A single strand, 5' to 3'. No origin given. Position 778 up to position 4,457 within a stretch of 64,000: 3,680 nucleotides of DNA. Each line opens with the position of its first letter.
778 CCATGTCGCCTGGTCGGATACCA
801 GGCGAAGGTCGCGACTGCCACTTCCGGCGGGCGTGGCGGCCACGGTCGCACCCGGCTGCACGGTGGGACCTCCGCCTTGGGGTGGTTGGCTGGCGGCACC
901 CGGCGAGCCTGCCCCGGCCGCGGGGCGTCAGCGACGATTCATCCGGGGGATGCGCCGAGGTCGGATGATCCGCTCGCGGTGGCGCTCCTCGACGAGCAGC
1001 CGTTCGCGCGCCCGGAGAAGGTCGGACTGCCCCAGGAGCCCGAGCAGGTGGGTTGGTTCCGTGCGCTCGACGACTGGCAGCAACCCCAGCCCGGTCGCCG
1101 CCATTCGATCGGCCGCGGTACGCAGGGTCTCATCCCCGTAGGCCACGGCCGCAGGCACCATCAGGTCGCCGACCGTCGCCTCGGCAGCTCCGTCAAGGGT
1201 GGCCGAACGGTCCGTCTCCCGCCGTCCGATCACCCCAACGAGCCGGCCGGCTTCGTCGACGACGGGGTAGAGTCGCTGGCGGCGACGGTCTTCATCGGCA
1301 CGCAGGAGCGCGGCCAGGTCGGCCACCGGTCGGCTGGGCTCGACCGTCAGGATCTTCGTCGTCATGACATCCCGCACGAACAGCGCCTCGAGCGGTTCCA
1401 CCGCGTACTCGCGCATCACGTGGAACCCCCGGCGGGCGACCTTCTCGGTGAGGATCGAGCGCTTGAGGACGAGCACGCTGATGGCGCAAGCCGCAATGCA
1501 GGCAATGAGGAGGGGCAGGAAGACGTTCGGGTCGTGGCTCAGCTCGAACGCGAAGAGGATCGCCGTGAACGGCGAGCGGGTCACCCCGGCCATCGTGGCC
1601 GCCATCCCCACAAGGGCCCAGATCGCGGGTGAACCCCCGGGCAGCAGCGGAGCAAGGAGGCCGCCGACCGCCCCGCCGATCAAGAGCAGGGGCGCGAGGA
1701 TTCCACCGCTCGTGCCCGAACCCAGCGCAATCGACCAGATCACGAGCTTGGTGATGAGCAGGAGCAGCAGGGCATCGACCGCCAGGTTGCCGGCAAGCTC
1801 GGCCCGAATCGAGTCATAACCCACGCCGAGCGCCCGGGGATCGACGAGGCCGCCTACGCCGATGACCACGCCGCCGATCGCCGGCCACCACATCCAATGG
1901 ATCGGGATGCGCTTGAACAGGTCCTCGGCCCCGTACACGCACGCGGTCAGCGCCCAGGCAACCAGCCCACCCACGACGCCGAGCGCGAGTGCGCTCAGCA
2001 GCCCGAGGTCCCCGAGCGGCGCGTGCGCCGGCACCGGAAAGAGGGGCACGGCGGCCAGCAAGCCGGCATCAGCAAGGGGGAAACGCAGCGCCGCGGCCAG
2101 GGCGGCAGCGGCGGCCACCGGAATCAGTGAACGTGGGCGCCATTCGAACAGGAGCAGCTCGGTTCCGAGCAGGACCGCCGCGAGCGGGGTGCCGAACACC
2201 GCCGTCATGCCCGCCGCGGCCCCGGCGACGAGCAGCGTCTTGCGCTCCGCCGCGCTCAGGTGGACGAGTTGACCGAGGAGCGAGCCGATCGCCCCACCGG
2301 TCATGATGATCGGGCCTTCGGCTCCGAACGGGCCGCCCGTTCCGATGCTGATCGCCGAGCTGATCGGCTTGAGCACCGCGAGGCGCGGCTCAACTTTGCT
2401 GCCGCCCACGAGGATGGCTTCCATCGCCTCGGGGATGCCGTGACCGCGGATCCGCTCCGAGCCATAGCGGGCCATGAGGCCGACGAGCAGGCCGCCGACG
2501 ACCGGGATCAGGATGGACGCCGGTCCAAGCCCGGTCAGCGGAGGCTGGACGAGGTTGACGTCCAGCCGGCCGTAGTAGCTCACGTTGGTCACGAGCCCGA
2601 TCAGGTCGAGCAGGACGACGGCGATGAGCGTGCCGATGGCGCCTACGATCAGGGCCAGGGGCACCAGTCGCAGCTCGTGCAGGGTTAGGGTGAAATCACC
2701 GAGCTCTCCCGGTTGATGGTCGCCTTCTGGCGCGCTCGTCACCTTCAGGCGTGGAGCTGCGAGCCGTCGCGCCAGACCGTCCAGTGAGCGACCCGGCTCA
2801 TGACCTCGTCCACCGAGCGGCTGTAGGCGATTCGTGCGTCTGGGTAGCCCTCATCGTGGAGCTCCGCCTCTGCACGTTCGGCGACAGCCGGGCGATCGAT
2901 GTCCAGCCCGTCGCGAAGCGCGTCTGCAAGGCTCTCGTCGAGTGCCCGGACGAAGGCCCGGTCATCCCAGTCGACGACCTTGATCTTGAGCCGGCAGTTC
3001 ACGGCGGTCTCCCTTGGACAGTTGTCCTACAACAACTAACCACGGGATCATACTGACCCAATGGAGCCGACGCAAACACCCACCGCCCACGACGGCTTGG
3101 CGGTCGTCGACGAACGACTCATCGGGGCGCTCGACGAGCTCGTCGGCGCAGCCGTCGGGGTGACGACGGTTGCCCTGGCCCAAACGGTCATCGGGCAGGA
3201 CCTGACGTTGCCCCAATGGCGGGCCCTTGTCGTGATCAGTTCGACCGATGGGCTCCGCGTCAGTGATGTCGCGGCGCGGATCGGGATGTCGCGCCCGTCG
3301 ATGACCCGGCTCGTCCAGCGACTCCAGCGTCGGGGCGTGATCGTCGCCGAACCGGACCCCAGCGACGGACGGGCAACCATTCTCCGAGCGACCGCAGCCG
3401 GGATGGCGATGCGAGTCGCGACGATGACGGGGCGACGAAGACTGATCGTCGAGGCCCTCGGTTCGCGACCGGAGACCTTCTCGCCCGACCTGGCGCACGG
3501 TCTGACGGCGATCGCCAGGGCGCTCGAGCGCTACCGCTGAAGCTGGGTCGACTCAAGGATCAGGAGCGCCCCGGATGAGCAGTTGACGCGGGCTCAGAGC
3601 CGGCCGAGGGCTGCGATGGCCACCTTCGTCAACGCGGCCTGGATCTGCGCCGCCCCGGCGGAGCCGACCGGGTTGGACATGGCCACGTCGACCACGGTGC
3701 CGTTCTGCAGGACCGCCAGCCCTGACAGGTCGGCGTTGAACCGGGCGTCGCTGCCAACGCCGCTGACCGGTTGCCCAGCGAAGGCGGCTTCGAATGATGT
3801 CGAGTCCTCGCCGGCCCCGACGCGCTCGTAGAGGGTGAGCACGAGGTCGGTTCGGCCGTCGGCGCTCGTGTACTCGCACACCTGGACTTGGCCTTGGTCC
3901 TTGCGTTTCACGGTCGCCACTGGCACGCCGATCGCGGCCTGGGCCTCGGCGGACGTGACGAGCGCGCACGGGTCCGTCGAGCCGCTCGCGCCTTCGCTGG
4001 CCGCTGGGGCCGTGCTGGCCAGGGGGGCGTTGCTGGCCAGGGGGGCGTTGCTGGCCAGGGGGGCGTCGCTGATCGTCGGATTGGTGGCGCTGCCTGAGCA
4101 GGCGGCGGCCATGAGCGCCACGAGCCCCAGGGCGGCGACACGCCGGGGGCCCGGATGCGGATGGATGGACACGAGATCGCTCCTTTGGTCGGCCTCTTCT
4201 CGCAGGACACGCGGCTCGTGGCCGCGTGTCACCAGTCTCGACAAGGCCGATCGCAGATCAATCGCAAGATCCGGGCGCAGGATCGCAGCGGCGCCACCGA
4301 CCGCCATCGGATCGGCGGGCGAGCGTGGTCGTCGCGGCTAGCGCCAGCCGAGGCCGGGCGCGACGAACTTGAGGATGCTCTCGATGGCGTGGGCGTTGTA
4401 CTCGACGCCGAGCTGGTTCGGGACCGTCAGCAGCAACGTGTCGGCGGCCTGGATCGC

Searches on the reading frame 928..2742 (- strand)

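Call 9: search_protein_families(library=pfam, proteins=[window:928-2742:-], max_evalue=0.001)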
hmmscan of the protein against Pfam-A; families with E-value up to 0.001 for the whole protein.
window:928-2742:- (604 aa): 2 families
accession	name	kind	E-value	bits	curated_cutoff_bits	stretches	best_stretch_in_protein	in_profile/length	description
PF00654.25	Voltage_CLC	-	2.3e-77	261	24.8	1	83-422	1-345/346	Voltage gated chloride channel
PF00571.33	CBS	-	5.9e-19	68.6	24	2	456-508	1-49/57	CBS domain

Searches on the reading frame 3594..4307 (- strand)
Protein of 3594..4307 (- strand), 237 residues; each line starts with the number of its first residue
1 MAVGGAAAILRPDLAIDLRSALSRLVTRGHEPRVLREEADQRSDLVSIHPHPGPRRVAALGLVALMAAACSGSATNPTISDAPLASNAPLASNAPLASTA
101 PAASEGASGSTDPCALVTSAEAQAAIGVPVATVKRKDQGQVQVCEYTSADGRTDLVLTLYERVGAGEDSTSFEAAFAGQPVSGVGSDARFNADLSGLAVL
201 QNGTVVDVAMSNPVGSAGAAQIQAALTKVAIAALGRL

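Call 9: search_protein_families(library=pfam, proteins=[window:3594-4307:-], max_evalue=0.001)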
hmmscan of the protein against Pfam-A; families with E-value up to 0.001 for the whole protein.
window:3594-4307:- (237 aa): 1 family
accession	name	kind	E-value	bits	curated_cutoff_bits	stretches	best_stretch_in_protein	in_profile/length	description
PF12079.13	DUF3558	-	9.5e-06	26.1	34.1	1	65-163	1-96/173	Protein of unknown function (DUF3558)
